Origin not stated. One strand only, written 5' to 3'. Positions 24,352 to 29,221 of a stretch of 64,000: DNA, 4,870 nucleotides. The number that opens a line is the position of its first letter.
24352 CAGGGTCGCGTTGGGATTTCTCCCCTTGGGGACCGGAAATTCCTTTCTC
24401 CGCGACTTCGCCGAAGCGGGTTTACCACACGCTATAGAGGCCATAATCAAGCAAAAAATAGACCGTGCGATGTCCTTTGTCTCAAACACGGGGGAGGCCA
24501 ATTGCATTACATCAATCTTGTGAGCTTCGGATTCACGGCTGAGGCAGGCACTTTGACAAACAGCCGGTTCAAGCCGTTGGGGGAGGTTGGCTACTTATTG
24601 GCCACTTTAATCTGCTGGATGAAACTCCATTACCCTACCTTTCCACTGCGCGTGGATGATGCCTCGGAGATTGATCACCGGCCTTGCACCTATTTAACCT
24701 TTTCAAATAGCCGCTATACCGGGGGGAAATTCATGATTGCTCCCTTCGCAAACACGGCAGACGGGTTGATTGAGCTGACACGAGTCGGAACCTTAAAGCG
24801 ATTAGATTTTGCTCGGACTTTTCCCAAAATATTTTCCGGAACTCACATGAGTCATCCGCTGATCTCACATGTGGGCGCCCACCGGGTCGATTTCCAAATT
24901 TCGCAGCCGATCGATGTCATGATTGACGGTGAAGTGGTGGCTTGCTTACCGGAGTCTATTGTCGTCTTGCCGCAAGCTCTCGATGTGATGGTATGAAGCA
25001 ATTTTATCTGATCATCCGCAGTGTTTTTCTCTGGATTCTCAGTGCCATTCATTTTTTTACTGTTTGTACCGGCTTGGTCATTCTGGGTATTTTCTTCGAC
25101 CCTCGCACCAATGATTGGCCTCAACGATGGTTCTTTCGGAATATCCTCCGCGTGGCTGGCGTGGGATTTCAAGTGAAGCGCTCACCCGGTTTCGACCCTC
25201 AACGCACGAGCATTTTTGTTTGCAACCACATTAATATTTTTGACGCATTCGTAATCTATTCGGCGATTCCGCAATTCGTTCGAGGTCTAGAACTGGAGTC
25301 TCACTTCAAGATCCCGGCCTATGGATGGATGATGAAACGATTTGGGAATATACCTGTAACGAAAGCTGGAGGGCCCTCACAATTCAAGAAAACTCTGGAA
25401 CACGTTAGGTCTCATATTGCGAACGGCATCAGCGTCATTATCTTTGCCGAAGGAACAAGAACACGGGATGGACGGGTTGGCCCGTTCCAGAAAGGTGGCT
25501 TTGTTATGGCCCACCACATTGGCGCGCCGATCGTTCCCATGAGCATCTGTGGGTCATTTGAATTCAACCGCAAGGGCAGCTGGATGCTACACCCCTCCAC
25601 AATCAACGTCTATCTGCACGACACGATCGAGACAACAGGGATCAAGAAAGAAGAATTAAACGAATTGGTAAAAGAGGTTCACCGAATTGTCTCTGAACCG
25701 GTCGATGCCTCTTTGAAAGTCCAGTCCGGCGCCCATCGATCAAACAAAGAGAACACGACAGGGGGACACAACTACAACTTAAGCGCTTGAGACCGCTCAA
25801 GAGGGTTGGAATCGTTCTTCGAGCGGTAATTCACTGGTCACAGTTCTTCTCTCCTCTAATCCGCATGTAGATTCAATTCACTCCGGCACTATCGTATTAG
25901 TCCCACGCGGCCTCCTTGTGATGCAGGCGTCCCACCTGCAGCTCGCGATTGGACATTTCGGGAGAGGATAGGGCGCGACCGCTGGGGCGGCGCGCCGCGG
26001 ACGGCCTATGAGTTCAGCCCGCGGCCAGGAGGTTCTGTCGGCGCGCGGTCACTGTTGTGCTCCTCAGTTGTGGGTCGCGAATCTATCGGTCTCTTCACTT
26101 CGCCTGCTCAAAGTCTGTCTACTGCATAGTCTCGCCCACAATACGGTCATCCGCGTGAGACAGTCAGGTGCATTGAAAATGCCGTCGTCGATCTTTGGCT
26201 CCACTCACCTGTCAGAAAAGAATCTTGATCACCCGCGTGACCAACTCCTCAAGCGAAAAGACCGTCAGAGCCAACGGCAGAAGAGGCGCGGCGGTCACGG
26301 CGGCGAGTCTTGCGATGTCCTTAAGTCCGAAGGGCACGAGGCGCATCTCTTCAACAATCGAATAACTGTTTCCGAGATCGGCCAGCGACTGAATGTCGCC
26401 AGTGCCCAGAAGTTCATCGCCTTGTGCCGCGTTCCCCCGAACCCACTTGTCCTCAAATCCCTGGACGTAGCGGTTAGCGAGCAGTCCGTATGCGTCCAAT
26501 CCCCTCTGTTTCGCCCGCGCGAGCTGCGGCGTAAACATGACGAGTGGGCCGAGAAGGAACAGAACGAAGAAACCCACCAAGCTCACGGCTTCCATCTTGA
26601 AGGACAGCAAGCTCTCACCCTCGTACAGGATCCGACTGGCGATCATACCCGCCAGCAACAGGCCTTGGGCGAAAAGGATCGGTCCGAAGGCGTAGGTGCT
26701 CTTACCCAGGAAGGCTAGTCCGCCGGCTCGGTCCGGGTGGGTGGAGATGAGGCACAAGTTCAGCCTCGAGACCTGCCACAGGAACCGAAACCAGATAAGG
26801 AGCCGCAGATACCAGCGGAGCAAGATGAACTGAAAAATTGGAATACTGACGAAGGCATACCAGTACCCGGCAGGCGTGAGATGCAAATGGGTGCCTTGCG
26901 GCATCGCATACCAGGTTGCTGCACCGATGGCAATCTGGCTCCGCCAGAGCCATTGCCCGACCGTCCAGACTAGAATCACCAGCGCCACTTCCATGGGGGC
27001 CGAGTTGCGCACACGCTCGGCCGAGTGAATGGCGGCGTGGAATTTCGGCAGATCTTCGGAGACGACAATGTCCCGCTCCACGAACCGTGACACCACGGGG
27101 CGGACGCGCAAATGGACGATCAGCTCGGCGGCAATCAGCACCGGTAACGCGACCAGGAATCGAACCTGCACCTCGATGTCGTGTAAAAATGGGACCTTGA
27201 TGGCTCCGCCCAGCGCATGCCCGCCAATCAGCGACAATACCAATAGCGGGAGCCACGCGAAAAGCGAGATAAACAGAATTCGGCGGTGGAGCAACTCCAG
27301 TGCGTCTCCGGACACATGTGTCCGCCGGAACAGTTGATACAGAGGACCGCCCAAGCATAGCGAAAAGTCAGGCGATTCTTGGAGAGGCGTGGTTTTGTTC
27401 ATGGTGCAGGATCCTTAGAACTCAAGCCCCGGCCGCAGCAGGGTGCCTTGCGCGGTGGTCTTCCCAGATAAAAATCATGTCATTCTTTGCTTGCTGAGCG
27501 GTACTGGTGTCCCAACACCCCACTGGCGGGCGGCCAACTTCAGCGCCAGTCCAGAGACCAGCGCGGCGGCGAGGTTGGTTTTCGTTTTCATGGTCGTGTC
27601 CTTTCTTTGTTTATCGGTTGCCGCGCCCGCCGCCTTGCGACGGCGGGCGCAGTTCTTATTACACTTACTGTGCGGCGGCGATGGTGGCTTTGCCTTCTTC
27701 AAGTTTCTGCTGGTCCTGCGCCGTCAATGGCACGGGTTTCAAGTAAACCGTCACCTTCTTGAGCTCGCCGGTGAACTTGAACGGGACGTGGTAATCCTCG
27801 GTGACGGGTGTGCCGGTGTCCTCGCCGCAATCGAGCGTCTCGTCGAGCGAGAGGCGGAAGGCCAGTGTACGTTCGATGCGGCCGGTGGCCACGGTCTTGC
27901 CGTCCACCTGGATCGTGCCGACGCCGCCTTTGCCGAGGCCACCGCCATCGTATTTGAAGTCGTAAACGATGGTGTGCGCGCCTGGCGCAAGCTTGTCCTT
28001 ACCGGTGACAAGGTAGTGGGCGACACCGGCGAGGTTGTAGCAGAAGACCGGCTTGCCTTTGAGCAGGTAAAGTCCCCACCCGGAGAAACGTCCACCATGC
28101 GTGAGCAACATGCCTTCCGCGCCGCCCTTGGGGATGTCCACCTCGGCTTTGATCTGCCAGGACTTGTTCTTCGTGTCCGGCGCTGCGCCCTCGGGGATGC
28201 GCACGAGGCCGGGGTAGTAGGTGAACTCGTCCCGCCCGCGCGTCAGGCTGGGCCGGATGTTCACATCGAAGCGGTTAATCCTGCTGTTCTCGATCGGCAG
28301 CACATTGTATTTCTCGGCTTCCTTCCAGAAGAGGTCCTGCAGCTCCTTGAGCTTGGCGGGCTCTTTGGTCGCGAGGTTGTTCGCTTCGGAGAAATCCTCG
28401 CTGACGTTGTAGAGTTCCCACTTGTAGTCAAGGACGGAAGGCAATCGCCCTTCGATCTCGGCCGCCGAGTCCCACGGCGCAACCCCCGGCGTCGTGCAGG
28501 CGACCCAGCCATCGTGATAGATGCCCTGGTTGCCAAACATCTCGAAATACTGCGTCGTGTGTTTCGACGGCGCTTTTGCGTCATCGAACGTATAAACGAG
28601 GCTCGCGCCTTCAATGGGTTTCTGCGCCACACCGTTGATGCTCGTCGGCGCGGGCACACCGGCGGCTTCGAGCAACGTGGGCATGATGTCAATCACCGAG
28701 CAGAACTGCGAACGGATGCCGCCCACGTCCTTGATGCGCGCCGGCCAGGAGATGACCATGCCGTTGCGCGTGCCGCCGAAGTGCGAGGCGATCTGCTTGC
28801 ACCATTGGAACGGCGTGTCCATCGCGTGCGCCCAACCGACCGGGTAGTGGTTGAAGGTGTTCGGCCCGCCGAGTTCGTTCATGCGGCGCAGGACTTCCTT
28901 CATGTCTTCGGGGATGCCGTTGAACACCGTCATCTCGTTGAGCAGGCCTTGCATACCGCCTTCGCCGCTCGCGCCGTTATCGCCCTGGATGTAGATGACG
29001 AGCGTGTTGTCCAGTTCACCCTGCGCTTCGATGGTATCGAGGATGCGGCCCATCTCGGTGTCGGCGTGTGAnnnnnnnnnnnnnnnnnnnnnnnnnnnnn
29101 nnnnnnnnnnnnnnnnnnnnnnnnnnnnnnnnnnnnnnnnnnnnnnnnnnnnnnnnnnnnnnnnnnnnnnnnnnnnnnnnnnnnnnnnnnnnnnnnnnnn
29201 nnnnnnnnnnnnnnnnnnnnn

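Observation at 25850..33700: About 7.8-kb high-GC block (about 62% vs about 50%) encoding two Cys-type sulfatases, a secreted HAD hydrolase and a membrane protein: likely horizontally acquired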

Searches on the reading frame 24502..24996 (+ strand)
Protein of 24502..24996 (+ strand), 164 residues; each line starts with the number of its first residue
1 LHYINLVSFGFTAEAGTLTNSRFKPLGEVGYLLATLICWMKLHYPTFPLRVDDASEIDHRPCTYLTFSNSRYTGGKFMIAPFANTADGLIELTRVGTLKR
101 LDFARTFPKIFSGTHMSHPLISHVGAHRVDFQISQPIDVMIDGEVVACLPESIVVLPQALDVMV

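Call 58: search_protein_families(library=pfam, proteins=[window:24502-24996:+], max_evalue=0.0001)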
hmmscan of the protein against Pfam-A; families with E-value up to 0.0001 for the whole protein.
window:24502-24996:+ (164 aa): 1 family
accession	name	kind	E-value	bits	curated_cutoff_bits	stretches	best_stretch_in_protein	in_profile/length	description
PF19279.4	YegS_C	-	1.1e-27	97.2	27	1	6-163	2-157/158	YegS C-terminal NAD kinase beta sandwich-like domain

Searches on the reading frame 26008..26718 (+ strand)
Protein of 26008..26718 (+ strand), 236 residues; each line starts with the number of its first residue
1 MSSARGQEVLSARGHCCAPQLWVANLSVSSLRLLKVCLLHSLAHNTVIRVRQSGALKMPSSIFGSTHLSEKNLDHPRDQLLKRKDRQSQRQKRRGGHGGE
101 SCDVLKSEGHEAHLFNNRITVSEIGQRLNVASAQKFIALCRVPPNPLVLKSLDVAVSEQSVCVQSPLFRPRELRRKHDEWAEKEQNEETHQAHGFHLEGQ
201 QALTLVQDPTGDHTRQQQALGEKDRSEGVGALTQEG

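Call 71: search_protein_families(library=pfam, proteins=[window:26008-26718:+], max_evalue=0.01)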
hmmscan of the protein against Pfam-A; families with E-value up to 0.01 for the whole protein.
window:26008-26718:+ (236 aa): 0 families

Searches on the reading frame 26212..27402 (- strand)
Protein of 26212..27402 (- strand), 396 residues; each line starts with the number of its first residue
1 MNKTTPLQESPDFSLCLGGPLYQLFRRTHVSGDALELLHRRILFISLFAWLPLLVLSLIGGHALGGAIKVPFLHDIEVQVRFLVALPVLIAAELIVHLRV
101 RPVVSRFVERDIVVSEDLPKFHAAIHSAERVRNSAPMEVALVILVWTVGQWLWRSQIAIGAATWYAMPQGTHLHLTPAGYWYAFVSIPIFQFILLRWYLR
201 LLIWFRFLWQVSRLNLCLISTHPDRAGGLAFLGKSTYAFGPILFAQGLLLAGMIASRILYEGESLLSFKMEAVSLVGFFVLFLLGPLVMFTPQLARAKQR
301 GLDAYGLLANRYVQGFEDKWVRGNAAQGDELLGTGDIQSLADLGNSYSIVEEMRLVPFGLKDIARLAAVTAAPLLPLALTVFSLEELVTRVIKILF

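Call 5: search_protein_families(library=pfam, proteins=[window:26212-27402:-])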
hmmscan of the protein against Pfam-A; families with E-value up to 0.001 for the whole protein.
window:26212-27402:- (396 aa): 0 families

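Call 6: search_protein_families(library=ncbifam, proteins=[window:26212-27402:-])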
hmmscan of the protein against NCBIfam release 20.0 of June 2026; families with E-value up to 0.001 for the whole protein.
window:26212-27402:- (396 aa): 0 families

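Call 55: search_solved_structures(query=window:26212-27402:-, max_evalue=1)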
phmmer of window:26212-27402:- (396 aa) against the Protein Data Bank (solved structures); distinct sequences matched with E-value up to 1: 0.

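Call 60: find_homologous_proteins(query=window:26212-27402:-)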
Query window:26212-27402:- (396 aa): 8000 proteins with E <= 0.001 among 8000 candidates; the best 120 are listed.
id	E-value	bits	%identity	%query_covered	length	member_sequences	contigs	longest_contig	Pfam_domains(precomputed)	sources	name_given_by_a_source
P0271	3.7e-257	871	100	100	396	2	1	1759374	-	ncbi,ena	-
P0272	2.9e-249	845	97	100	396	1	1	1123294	-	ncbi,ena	-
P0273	9.5e-246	833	95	100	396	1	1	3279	-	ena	-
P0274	1.8e-245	832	95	100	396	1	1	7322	-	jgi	-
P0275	3.8e-244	828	95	100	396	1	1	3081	-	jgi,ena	-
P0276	9.0e-244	827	94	100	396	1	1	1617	-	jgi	-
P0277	2.1e-243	826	94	100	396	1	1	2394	-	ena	-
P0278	2.3e-243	826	94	100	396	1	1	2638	-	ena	-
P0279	9.1e-237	804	91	100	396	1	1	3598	-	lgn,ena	-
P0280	1.8e-236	803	92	100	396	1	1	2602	-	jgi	-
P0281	1.8e-234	796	92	100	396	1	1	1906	-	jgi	jgi:hypothetical protein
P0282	1.7e-231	786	91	100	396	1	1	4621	-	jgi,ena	-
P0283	6.5e-222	755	87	100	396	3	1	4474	-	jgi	jgi:hypothetical protein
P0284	2.4e-216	737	85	100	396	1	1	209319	-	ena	-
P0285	1.8e-212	724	84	100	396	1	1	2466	-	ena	-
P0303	8.8e-199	679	78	100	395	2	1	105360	-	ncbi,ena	-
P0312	1.9e-195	668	74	100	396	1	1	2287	-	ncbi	-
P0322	1.0e-192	659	76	98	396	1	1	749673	-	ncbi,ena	-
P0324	5.8e-192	656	74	100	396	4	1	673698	-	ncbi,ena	-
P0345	4.1e-188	644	74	98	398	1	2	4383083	-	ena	-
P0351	1.3e-187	642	74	98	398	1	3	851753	-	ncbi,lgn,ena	-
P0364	7.9e-187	639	73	99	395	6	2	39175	-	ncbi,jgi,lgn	-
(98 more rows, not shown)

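Call 61: find_encoding_contigs(protein=P0271, flank=10000, max_places=4)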
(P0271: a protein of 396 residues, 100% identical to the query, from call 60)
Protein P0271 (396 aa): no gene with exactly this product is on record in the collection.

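Call 62: find_encoding_contigs(protein=P0272, flank=10000, max_places=4)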
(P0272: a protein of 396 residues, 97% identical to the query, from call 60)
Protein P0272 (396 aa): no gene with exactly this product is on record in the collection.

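Call 63: find_encoding_contigs(protein=P0274, flank=10000, max_places=3)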
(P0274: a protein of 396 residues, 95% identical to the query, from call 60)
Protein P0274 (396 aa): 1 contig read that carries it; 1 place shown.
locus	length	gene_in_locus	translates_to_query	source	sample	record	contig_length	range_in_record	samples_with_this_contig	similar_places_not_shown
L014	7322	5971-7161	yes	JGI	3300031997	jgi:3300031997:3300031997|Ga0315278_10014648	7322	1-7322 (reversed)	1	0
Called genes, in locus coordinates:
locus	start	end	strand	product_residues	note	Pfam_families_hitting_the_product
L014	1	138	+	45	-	?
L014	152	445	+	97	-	-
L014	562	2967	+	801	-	PF00884:Sulfatase, PF16347:SGSH_C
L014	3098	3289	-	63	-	-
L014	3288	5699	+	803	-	PF00884:Sulfatase, PF16347:SGSH_C (weak)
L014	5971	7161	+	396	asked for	-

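Call 64: find_encoding_contigs(protein=P0284, flank=10000, max_places=3)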
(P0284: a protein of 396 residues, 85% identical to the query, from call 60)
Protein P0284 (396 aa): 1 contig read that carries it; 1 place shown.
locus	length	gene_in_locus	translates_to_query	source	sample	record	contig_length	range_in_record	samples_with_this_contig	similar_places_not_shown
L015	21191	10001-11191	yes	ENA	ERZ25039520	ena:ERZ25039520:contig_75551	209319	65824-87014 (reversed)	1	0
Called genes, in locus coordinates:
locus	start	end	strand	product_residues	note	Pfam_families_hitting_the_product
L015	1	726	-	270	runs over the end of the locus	-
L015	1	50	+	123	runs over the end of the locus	-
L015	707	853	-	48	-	-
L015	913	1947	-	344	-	-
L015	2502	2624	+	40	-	-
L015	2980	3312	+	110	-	-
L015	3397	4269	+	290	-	PF00487:FA_desaturase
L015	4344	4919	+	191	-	-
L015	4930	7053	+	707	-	PF01011:PQQ, PF13360:PQQ_2 (weak), PF07774:EMC1_C (faint), PF13360:PQQ_2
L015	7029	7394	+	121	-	PF14537:Cytochrom_c3_2 (faint), PF02085:Cytochrom_CIII (weak), PF14522:Cytochrome_C7 (weak)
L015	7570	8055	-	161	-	-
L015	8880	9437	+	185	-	PF08308:PEGA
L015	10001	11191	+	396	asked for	-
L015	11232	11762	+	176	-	PF13590:DUF4136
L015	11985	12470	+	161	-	-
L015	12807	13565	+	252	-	-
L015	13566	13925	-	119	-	-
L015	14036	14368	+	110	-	-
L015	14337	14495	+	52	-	-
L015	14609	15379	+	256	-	PF04909:Amidohydro_2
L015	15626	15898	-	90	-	-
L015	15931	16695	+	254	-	PF00072:Response_reg, PF00486:Trans_reg_C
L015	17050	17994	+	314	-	PF00483:NTP_transferase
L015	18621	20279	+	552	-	PF02720:DUF222 (weak)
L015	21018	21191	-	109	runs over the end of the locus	PF04237:YjbR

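Call 68: list_cluster_members(proteins=[P0271, P0272, P0303, P0322, P0324, P0351, P0364, P0312, P0345, P0284])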
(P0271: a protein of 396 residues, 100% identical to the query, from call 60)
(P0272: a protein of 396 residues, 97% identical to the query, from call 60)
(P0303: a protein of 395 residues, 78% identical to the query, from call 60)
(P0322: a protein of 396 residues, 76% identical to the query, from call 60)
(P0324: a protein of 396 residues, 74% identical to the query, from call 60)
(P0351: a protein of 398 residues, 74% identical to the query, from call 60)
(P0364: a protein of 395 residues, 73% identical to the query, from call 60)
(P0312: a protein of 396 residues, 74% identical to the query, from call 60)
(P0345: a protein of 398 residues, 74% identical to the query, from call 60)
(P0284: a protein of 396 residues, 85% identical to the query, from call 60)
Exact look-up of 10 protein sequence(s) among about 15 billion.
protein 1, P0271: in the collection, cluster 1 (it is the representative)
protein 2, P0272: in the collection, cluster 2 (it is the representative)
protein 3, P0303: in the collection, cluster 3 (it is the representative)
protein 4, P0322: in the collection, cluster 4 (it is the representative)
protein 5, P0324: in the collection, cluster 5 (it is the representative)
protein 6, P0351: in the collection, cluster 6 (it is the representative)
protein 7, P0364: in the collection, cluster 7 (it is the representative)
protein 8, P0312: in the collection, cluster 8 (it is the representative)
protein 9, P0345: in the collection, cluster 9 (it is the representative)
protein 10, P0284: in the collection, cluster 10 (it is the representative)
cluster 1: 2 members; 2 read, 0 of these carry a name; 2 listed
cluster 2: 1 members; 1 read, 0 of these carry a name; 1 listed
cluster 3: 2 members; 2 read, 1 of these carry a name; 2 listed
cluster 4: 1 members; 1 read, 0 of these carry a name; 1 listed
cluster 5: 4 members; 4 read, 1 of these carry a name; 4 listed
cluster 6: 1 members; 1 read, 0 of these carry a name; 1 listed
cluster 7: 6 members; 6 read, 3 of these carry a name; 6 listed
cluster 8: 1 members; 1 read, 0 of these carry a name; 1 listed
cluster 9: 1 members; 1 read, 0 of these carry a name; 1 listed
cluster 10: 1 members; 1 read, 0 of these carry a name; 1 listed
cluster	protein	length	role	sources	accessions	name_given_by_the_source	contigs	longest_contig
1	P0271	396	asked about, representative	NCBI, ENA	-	-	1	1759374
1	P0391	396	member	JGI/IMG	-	-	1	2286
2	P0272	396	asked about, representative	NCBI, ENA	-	-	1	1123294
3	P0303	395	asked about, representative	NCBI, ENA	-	-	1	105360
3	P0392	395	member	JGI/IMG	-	hypothetical protein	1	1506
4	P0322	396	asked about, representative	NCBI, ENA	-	-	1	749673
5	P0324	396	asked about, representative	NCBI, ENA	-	-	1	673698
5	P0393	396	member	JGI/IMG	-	hypothetical protein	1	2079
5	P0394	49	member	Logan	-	-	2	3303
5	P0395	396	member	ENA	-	-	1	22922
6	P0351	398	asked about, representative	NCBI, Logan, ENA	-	-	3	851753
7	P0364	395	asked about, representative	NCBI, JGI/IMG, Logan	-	-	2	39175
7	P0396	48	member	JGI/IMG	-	hypothetical protein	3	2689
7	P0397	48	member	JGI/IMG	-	hypothetical protein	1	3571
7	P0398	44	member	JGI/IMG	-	hypothetical protein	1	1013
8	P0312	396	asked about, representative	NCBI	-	-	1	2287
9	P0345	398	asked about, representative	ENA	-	-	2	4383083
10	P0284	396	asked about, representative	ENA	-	-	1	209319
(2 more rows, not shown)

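Call 79: predict_structure(alignment_id=A1)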
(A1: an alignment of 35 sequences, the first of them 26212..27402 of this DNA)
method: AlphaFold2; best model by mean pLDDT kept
length: 396 residues; sequences in the alignment: 35
mean_pLDDT: 61.5   pTM: 0.54
mean pLDDT of the five models: 61.5, 49.1, 45.8, 45.8, 41.8
residues with pLDDT >= 90: 0; 70-90: 109; 50-70: 219; < 50: 68
segments of 3 or more residues with pLDDT < 50: 1-31, 33-35, 56-75, 329-333, 353-359
pLDDT, mean of each block of 10 residues (from residue 1): 32 36 41 52 55 49 37 49 70 75 71 63 70 75 81 75 64 70 75 75 75 70 61 68 70 63 61 63 65 69 63 59 57 53 59 49 60 60 59 56
secondary structure, 60 per line:
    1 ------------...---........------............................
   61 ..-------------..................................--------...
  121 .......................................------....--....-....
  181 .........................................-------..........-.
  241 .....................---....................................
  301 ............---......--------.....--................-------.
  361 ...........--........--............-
elements in order: H19-26 H33-62 H76-109 H118-159 E166-169 E172-175 H177-221 H229-238 H240-261 H265-312 H316-321 H330-334 H337-352 H360-371 H374-381 H384-395

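Call 98: find_encoding_contigs(protein=P0273, flank=5000, max_places=2)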
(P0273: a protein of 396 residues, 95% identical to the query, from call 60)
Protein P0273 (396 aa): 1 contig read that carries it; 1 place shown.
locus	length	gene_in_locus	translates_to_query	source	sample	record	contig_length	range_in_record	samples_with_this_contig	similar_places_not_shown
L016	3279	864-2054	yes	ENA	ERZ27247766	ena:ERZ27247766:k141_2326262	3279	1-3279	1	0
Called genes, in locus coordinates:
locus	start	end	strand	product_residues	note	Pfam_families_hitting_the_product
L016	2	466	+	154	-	?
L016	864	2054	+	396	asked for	-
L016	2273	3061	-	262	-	PF01553:Acyltransferase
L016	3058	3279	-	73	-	?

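Call 99: find_encoding_contigs(protein=P0282, flank=5000, max_places=2)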
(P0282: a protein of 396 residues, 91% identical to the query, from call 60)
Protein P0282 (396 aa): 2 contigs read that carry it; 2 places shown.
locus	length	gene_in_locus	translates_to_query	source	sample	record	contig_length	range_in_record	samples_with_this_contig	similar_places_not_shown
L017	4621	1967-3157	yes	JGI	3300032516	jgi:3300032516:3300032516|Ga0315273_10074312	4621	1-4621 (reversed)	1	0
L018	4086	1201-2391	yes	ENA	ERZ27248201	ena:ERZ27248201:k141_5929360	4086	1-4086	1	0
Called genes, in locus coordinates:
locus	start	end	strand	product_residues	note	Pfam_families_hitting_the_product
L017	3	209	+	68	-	?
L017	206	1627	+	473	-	PF00884:Sulfatase, PF01663:Phosphodiest (faint), PF16347:SGSH_C (weak)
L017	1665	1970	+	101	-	-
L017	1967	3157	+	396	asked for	-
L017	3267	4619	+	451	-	?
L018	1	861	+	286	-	?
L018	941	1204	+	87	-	-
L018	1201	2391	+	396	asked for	-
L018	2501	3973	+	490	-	PF10009:DUF2252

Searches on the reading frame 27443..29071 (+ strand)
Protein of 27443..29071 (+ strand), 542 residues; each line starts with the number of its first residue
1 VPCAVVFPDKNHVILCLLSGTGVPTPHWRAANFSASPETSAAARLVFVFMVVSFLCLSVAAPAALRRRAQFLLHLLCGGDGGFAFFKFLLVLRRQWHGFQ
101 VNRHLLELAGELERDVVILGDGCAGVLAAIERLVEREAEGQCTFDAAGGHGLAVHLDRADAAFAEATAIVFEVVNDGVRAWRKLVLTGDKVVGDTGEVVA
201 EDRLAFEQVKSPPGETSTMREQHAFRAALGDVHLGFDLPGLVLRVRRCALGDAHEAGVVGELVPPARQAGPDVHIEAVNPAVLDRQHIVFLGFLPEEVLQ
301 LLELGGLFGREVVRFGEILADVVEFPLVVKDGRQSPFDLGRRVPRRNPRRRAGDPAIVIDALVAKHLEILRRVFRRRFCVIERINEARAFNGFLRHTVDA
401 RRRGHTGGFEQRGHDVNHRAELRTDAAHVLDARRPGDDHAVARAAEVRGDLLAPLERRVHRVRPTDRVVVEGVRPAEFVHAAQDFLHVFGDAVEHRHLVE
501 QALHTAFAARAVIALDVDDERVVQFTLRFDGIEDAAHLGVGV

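Call 71: search_protein_families(library=pfam, proteins=[window:27443-29071:+], max_evalue=0.01)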
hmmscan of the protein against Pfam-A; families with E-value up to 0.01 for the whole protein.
window:27443-29071:+ (542 aa): 0 families
